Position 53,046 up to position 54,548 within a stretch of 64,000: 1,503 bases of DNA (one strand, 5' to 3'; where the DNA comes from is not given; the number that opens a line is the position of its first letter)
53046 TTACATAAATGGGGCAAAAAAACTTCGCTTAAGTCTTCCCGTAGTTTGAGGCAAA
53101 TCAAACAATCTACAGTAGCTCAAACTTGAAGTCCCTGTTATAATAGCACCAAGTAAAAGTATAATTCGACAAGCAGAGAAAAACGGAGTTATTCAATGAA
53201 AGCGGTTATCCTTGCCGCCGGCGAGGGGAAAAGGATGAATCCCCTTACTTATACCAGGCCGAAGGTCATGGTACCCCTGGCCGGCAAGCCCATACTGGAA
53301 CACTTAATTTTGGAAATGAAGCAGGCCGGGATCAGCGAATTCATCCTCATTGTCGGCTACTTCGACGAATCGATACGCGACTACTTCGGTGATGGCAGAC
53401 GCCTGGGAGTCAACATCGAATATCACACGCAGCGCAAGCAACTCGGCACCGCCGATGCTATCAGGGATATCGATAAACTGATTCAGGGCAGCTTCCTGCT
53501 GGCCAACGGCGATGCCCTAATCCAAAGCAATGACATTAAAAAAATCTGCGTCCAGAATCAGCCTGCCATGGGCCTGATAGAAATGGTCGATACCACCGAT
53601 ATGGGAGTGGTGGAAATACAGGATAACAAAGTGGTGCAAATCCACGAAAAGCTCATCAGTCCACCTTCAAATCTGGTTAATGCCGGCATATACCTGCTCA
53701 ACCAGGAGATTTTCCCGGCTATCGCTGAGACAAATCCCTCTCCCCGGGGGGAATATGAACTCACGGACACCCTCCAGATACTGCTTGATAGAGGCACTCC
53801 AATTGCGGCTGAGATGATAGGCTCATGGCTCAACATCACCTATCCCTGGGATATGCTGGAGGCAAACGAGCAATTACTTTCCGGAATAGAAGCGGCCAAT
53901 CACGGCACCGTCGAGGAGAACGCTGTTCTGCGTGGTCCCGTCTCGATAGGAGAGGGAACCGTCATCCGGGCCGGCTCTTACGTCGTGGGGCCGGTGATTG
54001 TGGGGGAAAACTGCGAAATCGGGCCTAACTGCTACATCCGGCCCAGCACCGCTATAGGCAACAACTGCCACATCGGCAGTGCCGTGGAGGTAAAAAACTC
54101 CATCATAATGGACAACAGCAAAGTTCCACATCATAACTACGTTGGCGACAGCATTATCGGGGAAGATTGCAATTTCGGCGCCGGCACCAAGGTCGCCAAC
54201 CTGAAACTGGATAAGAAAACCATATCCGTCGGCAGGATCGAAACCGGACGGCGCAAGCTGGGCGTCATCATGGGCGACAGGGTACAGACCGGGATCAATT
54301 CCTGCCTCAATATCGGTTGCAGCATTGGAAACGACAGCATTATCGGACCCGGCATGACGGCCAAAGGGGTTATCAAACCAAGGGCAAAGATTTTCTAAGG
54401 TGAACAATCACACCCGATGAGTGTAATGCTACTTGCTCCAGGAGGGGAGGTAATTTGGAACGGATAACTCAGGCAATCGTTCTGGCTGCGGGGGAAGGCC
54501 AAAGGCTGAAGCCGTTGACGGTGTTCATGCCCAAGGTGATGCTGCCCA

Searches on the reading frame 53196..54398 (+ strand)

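Call 67: search_protein_families(library=pfam, proteins=[window:53196-54398:+], max_evalue=0.00001)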
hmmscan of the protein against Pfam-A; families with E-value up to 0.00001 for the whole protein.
window:53196-54398:+ (400 aa): 5 families
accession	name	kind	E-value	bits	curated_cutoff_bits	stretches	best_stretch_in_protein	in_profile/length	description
PF00483.29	NTP_transferase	-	3.5e-36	125.4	21.2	1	2-228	1-243/245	Nucleotidyl transferase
PF00132.30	Hexapep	-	1.3e-20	72.6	27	1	267-300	2-35/36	Bacterial transferase hexapeptide (six repeats)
PF25084.1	LbH_EIF2B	-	4.2e-15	56.1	54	1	285-335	39-89/105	EIF2B subunit epsilon LbH domain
PF12804.13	NTP_transf_3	-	1.7e-09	38.5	27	1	3-74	1-62/160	MobA-like NTP transferase domain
PF14602.12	Hexapep_2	-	3.2e-09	36.8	27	1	266-295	1-28/34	Hexapeptide repeat of succinyl-transferase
